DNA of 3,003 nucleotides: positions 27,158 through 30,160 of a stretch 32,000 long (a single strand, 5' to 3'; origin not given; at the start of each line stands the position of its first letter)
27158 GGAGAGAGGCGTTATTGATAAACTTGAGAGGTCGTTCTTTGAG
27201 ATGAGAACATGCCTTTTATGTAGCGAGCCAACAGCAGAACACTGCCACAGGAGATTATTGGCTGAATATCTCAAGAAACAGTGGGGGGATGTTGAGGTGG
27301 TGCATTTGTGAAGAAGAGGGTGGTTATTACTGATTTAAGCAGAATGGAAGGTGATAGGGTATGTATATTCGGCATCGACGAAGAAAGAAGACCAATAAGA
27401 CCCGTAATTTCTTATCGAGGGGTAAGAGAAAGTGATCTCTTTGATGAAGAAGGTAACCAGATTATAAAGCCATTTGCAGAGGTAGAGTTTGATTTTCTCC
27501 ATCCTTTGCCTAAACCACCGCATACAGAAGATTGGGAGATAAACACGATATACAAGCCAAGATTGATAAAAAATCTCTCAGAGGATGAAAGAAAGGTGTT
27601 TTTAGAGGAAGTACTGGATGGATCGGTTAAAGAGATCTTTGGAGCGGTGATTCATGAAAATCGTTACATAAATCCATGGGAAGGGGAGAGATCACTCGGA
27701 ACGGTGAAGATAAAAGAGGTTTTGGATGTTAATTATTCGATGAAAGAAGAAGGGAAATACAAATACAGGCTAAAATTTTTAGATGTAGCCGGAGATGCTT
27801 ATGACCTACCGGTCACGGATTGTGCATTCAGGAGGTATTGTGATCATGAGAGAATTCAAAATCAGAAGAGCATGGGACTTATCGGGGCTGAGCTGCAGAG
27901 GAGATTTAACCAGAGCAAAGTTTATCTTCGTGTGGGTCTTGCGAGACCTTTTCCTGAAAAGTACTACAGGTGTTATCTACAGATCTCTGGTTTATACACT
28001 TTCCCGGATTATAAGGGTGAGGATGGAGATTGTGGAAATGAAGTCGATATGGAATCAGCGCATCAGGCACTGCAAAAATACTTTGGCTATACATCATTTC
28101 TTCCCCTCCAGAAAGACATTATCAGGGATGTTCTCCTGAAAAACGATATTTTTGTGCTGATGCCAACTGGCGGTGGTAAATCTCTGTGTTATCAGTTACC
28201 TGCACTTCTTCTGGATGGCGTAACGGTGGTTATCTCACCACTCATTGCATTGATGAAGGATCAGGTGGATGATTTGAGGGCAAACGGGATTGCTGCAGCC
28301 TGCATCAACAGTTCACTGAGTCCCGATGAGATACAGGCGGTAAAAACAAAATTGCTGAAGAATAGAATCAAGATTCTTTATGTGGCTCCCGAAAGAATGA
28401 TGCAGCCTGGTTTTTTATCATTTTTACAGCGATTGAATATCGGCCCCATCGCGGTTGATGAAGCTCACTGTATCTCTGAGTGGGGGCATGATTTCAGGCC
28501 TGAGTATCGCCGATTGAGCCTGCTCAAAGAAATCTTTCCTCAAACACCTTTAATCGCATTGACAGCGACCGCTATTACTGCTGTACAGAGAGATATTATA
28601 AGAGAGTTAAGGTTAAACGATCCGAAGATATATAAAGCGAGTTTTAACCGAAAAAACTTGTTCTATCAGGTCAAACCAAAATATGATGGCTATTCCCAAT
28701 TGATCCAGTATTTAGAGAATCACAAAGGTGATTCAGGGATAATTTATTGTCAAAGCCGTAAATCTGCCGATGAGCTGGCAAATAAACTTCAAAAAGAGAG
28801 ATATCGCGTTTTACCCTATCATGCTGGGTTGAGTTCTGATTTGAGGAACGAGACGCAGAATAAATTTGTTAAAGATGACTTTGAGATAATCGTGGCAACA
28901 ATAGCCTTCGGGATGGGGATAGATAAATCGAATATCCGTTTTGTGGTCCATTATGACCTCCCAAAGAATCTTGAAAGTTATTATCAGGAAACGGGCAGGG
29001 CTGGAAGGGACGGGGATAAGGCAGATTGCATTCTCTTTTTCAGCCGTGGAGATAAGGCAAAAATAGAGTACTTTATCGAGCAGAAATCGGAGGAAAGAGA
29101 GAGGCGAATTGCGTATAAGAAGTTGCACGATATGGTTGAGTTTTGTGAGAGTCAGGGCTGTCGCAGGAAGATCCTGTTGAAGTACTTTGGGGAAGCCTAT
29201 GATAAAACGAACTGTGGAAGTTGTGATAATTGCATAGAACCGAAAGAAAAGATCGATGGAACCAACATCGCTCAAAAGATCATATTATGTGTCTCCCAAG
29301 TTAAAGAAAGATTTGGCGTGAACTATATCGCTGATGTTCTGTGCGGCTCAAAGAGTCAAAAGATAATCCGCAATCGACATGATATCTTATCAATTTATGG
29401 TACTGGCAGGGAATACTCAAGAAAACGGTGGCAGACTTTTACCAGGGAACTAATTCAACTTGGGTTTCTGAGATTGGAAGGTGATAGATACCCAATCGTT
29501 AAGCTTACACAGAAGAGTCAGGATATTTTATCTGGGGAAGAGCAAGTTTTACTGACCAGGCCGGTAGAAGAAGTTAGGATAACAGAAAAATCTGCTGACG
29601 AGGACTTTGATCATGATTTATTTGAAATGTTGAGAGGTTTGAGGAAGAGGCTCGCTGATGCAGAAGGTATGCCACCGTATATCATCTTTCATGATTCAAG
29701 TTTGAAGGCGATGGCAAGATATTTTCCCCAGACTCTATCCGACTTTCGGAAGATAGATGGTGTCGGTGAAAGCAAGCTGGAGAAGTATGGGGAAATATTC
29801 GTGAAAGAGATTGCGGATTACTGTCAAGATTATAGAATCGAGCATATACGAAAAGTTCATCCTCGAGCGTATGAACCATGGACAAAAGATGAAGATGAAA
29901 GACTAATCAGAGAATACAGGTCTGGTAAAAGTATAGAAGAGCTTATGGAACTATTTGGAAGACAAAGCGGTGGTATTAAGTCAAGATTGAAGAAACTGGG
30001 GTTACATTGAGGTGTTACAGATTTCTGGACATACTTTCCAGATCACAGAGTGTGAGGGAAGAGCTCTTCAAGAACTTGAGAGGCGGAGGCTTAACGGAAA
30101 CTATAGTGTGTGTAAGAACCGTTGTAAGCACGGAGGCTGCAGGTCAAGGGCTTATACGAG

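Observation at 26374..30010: Translationally coupled DUF488-DUF488-RecQ(extended) module: candidate undescribed nucleic-acid surveillance / defence (or mobile-element repair) system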

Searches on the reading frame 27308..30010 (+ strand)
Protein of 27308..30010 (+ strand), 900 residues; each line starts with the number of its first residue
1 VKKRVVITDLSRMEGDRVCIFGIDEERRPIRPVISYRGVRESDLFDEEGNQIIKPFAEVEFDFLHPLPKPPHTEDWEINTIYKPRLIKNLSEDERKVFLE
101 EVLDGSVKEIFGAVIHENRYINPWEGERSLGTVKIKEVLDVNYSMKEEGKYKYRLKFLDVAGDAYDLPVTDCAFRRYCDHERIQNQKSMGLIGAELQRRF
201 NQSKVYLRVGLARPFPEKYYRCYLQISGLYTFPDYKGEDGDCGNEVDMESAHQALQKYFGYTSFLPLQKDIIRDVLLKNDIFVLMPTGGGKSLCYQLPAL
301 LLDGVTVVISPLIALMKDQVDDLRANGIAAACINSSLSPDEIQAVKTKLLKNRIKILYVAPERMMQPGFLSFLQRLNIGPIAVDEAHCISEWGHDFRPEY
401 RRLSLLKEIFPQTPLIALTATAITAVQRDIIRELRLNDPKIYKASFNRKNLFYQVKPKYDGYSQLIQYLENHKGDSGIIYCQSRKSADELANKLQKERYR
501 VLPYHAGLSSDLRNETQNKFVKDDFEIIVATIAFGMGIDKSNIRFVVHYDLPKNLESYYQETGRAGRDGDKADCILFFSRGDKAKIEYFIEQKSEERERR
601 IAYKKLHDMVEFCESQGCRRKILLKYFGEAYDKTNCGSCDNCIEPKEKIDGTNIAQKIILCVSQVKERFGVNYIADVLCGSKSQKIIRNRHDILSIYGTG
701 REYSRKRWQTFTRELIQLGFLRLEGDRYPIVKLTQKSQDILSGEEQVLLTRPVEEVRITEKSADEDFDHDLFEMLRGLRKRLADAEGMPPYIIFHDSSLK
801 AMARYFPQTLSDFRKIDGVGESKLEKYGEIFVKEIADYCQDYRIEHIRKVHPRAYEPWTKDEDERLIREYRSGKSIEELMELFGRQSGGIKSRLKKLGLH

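Call 4: search_protein_families(library=pfam, proteins=[window:27308-30010:+], max_evalue=0.01)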
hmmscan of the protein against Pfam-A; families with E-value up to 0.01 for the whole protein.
window:27308-30010:+ (900 aa): 7 families
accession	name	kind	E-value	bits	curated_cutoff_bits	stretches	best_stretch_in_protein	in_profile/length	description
PF09382.16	RQC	-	9.1e-35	119.4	23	1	645-755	1-111/114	RQC domain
PF00271.37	Helicase_C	-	6.6e-26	91.2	23.5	1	463-569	4-110/110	Helicase conserved C-terminal domain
PF00270.35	DEAD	-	1.5e-25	90.3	26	1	266-426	2-164/167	DEAD/DEAH box helicase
PF00570.28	HRDC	-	1.4e-21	76.7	23.8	1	769-835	2-68/68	HRDC domain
PF16124.10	RecQ_Zn_bind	-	1.6e-20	74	25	1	581-642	2-65/66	RecQ zinc-binding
PF22557.2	DuOB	-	2.3e-17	64.2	27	1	3-228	1-209/210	Dual OB-containing domain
PF04851.21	ResIII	-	0.00049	20.5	22.5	1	266-422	6-162/164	Type III restriction enzyme, res subunit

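Call 17: find_homologous_proteins(query=window:27308-30010:+, max_evalue=1e-10)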
Query window:27308-30010:+ (900 aa): 8000 proteins with E <= 1e-10 among 8000 candidates; the best 120 are listed.
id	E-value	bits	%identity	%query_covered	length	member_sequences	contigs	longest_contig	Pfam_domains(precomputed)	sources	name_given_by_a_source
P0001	0.0e+0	2054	99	100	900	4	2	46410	PF09382.18,PF00270.36,PF00570.29,PF22557.3,PF16124.11,PF00271.38,PF04851.22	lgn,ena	-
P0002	0.0e+0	1554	70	96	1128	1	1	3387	PF09382.18,PF00270.36,PF00570.29,PF22557.3,PF16124.11,PF00271.38,PF04851.22,PF11408.14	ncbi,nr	ncbi:MAG: DNA helicase RecQ, partial [Nitrospiraceae bacterium]|nr:DNA helicase RecQ [Nitrospiraceae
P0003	0.0e+0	1479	69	100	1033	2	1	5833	PF09382.18,PF00270.36,PF00570.29,PF22557.3,PF16124.11,PF14493.13,PF00271.38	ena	-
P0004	0.0e+0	1394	67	100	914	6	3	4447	PF09382.18,PF00270.36,PF00570.29,PF22557.3,PF16124.11,PF00271.38,PF04851.22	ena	-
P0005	0.0e+0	1379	66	100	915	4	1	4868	PF09382.18,PF00270.36,PF00570.29,PF22557.3,PF16124.11,PF00271.38,PF04851.22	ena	-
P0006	0.0e+0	1373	66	100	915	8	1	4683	PF09382.18,PF00270.36,PF00570.29,PF22557.3,PF16124.11,PF00271.38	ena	-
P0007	0.0e+0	1371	67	99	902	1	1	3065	PF09382.18,PF00270.36,PF00570.29,PF22557.3,PF16124.11,PF00271.38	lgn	-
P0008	0.0e+0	1368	70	94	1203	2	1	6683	PF09382.18,PF00270.36,PF00570.29,PF22557.3,PF16124.11,PF14493.13,PF00271.38,PF02634.22,PF04851.22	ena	-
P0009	0.0e+0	1364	69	72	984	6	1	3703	PF09382.18,PF00270.36,PF00570.29,PF22557.3,PF16124.11,PF00271.38,PF04851.22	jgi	jgi:ATP-dependent DNA helicase RecQ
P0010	0.0e+0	1304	78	82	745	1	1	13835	PF09382.18,PF00270.36,PF22557.3,PF16124.11,PF00271.38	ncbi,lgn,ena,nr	ncbi:MAG: putative ATP-dependent RNA helicase [Candidatus Syntrophoarchaeum sp. GoM_oil]|nr:MAG: put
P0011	0.0e+0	1293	65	98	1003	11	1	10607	PF09382.18,PF00270.36,PF00570.29,PF22557.3,PF16124.11,PF14493.13,PF00271.38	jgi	-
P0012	0.0e+0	1240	68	73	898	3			PF09382.18,PF00270.36,PF00570.29,PF16124.11,PF00271.38,PF04851.22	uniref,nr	uniref:DNA 3'-5' helicase n=1 Tax=Candidatus Methanogaster sp. ANME-2c ERB4 TaxID=2759911 RepID=A0A7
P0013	0.0e+0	1236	68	73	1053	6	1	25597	PF09382.18,PF00270.36,PF21120.4,PF00570.29,PF16124.11,PF17855.8,PF00271.38,PF04851.22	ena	-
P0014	0.0e+0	1226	60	100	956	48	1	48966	PF09382.18,PF00270.36,PF00570.29,PF22557.3,PF16124.11,PF14493.13,PF00271.38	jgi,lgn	jgi:ATP-dependent DNA helicase RecQ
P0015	0.0e+0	1153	66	85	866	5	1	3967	PF09382.18,PF00270.36,PF22557.3,PF16124.11,PF14493.13,PF00271.38,PF04851.22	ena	-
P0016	0.0e+0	1139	73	74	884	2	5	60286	PF09382.18,PF00270.36,PF00570.29,PF16124.11,PF00271.38,PF02570.21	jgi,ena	-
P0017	0.0e+0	1138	75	72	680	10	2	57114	PF09382.18,PF00270.36,PF00570.29,PF16124.11,PF00271.38,PF04851.22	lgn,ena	-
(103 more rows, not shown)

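Call 18: find_encoding_contigs(protein=P0014, flank=8000, max_places=3)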
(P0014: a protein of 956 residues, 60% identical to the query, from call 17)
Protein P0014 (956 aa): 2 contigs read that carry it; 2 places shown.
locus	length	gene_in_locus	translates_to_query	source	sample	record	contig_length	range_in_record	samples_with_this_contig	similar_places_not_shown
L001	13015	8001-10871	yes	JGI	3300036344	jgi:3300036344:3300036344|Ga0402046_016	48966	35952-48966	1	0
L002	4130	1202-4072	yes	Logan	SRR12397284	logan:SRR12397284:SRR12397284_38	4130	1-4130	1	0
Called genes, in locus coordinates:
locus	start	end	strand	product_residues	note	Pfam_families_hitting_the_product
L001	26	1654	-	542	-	-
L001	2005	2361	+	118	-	-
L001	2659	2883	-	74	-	-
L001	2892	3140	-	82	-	PF08843:AbiEii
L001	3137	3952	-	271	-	-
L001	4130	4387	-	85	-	-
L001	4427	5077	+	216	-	PF03372:Exo_endo_phos (weak)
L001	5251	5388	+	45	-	-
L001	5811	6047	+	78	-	-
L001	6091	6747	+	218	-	PF01209:Ubie_methyltran, PF05175:MTS (weak), PF13489:Methyltransf_23, PF13847:Methyltransf_31, PF08241:Methyltransf_11, PF08242:Methyltransf_12, PF13649:Methyltransf_25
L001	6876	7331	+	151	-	PF00383:dCMP_cyt_deam_1, PF14437:MafB19-deam, PF14439:Bd3614-deam (faint)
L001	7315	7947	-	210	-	PF01997:Translin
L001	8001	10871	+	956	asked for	PF22557:DuOB, PF00270:DEAD, PF00271:Helicase_C, PF16124:RecQ_Zn_bind, PF09382:RQC, PF00570:HRDC, PF14493:HTH_40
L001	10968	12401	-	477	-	PF01637:ATPase_2, PF13173:AAA_14, PF03008:DUF234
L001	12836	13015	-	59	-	?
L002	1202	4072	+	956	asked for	PF22557:DuOB, PF00270:DEAD, PF00271:Helicase_C, PF16124:RecQ_Zn_bind, PF09382:RQC, PF00570:HRDC, PF14493:HTH_40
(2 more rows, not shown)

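Call 19: find_encoding_contigs(protein=P0010, flank=8000, max_places=3)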
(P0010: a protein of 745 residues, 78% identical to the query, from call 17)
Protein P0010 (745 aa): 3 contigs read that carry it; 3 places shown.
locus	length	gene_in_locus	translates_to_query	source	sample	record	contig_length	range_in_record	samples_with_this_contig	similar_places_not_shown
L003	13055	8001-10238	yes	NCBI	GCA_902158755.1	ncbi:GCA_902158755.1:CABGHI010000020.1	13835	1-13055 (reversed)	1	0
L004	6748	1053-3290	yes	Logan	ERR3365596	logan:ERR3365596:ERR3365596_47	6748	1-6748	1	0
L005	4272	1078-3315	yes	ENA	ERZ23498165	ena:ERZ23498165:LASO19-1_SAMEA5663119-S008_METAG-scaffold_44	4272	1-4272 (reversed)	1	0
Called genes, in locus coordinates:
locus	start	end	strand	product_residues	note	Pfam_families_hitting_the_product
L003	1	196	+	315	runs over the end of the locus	PF01208:URO-D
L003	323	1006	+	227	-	PF04609:MCR_C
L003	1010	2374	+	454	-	PF01425:Amidase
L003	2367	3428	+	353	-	PF04055:Radical_SAM, PF19288:CofH_C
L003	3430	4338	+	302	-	PF01040:UbiA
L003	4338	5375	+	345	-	PF04055:Radical_SAM, PF13186:SPASM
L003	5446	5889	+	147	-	-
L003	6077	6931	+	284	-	PF01841:Transglut_core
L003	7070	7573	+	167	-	PF04343:DUF488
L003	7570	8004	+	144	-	PF04343:DUF488, PF22751:DUF488-N3a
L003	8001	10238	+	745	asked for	PF22557:DuOB, PF00270:DEAD, PF00271:Helicase_C, PF16124:RecQ_Zn_bind, PF09382:RQC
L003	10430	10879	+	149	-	PF14493:HTH_40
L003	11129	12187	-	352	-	PF02277:DBI_PRT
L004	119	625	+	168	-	PF04343:DUF488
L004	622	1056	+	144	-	PF04343:DUF488, PF22751:DUF488-N3a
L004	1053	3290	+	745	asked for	PF22557:DuOB, PF00270:DEAD, PF00271:Helicase_C, PF16124:RecQ_Zn_bind, PF09382:RQC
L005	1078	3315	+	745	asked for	PF22557:DuOB, PF00270:DEAD, PF00271:Helicase_C, PF16124:RecQ_Zn_bind, PF09382:RQC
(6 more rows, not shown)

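Call 20: find_encoding_contigs(protein=P0011, flank=8000, max_places=3)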
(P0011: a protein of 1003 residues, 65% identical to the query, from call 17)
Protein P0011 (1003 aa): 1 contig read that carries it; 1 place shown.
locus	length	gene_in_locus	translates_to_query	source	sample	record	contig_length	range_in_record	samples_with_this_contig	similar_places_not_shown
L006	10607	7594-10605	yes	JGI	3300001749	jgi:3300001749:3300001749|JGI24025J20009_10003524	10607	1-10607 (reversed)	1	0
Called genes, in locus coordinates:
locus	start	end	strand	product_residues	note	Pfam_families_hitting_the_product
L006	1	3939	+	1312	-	PF24844:PolC_DP2_central, PF24846:PolC_DP2_cat, PF14890:Intein_splicing, PF14528:LAGLIDADG_3, PF24846:PolC_DP2_cat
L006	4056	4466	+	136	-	PF01243:PNPOx_N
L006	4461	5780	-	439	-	-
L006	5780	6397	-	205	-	PF00117:GATase, PF07685:GATase_3 (weak), PF01174:SNO (faint), PF07722:Peptidase_C26 (weak)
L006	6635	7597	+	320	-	-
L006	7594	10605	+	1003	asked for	PF22557:DuOB, PF00270:DEAD, PF00271:Helicase_C, PF16124:RecQ_Zn_bind, PF09382:RQC, PF00570:HRDC, PF14493:HTH_40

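Call 30: search_protein_families(library=ncbifam, proteins=[window:27308-30010:+], max_evalue=0.01)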
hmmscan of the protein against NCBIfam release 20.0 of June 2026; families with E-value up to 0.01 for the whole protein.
window:27308-30010:+ (900 aa): 31 families (the best 25 are shown)
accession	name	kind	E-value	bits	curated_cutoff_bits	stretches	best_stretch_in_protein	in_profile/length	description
TIGR01389.1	recQ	equivalog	3.5e-235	782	640.2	1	252-837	2-590/591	DNA helicase RecQ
NF008279.0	PRK11057.1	equivalog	2.6e-208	693.3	1015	1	249-839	11-603/608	ATP-dependent DNA helicase RecQ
TIGR00614.1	recQ_fam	subfamily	7.9e-166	552.5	219.8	1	254-702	2-469/470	RecQ family ATP-dependent DNA helicase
NF041063.1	DpdF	equivalog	7.6e-57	193.5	550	1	247-584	126-488/813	protein DpdF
NF053631.1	RNA_helic_CshA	equivalog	1.1e-24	87.2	646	1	252-611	11-373/434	degradosome RNA helicase CshA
NF008744.0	PRK11776.1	equivalog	6.2e-21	74.5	524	1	255-596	18-364/460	ATP-dependent RNA helicase DbpA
NF008394.0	PRK11192.1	equivalog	6.8e-19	68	507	1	461-597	234-373/441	ATP-dependent RNA helicase SrmB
NF008642.0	PRK11634.1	equivalog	3.6e-16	58.7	989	1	463-581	234-352/628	DEAD/DEAH family ATP-dependent RNA helicase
NF053711.1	RNA_heli_RhlE1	exception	2.4e-14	53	750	1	465-580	235-350/434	RNA helicase RhlE1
NF053636.1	DDHlcsCsdAPsy1082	equivalog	8.6e-14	50.9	890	1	472-586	241-355/512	DEAD/DEAH box helicase CsdA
TIGR04121.1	DEXH_lig_assoc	equivalog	1.7e-12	45.9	850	1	265-575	15-353/804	ligase-associated DNA damage response DEXH box helicase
NF010338.0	PRK13767.1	equivalog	1.3e-11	43.5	849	1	462-568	275-385/877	ATP-dependent helicase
NF003419.0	PRK04837.1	equivalog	1.7e-11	43.5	588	1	448-577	232-359/424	ATP-dependent RNA helicase RhlB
NF053710.1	RNA_heli_RhlE2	exception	3.9e-11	42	925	1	478-579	253-354/635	RNA helicase RhlE2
NF007882.0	PRK10590.1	equivalog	5.9e-11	42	743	1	475-575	246-346/456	ATP-dependent RNA helicase RhlE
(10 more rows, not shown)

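Call 31: search_protein_families(library=padloc, proteins=[window:27308-30010:+], max_evalue=0.01)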
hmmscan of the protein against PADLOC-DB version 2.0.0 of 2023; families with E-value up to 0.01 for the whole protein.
window:27308-30010:+ (900 aa): 46 families (the best 25 are shown)
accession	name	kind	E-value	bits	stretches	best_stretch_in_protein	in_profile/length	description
PDLC02861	DpdF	-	3e-238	790.1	1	248-840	13-608/611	DpdF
PDLC02864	DpdF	-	3e-201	668.3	1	247-836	6-608/610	DpdF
PDLC02870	DpdF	-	3.8e-139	462.6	2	252-586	2-338/534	DpdF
PDLC03928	PsyrT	-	1.6e-108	361.8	2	249-593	6-360/689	-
PDLC02865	DpdF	-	2.2e-88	295.3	2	253-592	749-1094/1499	DpdF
PDLC02859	DpdF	-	5.5e-58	194.7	1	253-585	90-432/545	DpdF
PDLC01089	C3a193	-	1.3e-54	184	1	267-572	250-586/983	poss. alt. Cas3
PDLC02868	DpdF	-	2.6e-51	172.5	2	256-469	331-553/1078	DpdF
PDLC02855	DpdF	-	1e-50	170.9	1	232-579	107-480/825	DpdF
PDLC02863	DpdF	-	8.3e-50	168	3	428-592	3-168/488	DpdF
PDLC02872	DpdF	-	2.7e-36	123.4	1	251-582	144-509/859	DpdF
PDLC02867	DpdF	-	4.9e-35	119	1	247-593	119-493/855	DpdF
PDLC02862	DpdF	-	1.2e-28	97.5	1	272-583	126-468/811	DpdF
PDLC02857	DpdF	-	1.3e-26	91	2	520-584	480-544/911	DpdF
PDLC02503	BrxHI|BrxHII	-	1.4e-24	84.4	2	470-583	244-357/698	BrxHI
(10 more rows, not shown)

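Call 57: search_protein_families(library=pfam, alignment_id=A4, max_evalue=0.0001)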
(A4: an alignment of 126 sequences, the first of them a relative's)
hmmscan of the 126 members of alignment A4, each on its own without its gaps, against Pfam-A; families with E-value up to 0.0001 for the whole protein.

A. member 1, L001:7315-7947:- (210 aa): 1 family
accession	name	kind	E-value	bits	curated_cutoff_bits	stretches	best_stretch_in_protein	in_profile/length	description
PF01997.21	Translin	-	3.2e-09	37.5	25.9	1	39-181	35-193/205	Translin family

B. families by the number of members that match (of 126 scanned): 175 families (the first 25 are shown)
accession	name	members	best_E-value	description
PF07722.19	Peptidase_C26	3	1.5e-62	Peptidase C26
PF03773.19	ArsP_1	3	2e-36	Predicted permease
PF00117.34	GATase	3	5.2e-27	Glutamine amidotransferase class-I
PF13649.12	Methyltransf_25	3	1.8e-19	Methyltransferase domain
PF08241.18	Methyltransf_11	3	2.7e-18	Methyltransferase domain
PF13847.12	Methyltransf_31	3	8.2e-14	Methyltransferase domain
PF01850.27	PIN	3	9.5e-12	PIN domain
PF03473.23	MOSC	3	1.1e-11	MOSC domain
PF08242.18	Methyltransf_12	3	1e-10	Methyltransferase domain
PF04945.19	YHS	3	4.9e-10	YHS domain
PF06253.16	MTTB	2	1.8e-89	Trimethylamine methyltransferase (MTTB)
PF00266.25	Aminotran_5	2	7.9e-79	Aminotransferase class-V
PF03190.21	Thioredox_DsbH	2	5.5e-78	Protein of unknown function, DUF255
PF04539.22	Sigma70_r3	2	5.3e-27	Sigma-70 region 3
PF04542.20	Sigma70_r2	2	2.1e-23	Sigma-70 region 2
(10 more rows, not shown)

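Call 58: search_protein_families(library=padloc, alignment_id=A4, max_evalue=0.00001)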
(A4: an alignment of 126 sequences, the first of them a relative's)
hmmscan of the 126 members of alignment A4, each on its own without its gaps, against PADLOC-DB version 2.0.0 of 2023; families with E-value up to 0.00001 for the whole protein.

A. member 1, L001:7315-7947:- (210 aa): 0 families

B. families by the number of members that match (of 126 scanned): 190 families (the first 25 are shown)
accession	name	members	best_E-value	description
PDLC04134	mad2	4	2.1e-16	mads_2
PDLC02864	DpdF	2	2.8e-157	DpdF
PDLC02870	DpdF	2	3.9e-102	DpdF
PDLC03928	PsyrT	2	5.9e-77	-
PDLC02203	MzaA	2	1.5e-67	-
PDLC04135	mad3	2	5.6e-36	mads_3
PDLC02707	PbeA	2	4.5e-12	PbeA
PDLC03299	MTase_II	2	1.6e-07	Type II methyltransferase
PDLC02861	DpdF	1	1.1e-190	DpdF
PDLC02657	DndA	1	4.1e-139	DndA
PDLC02759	SspA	1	5.1e-138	SspA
PDLC03707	HEase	1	8.8e-125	homing endonuclease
PDLC03634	MTase_III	1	3.3e-99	Type III methyltransferase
PDLC03802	RTasHel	1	1.1e-64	DRT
PDLC02865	DpdF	1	3e-60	DpdF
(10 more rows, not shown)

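Call 72: search_protein_families(library=pfam, proteins=[L006:6635-7597:+], max_evalue=0.001)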
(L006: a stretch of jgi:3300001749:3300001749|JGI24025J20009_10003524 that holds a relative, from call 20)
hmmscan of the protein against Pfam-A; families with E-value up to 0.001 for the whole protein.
L006:6635-7597:+ (320 aa): 2 families
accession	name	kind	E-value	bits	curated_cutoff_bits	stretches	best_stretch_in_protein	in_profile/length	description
PF04343.18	DUF488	-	2.8e-49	167.2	22.2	2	190-308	2-121/121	Domain of unknown function DUF488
PF22751.1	DUF488-N3a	-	5.6e-15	56.1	27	1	240-310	39-116/118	Active DUF488-N3 subclade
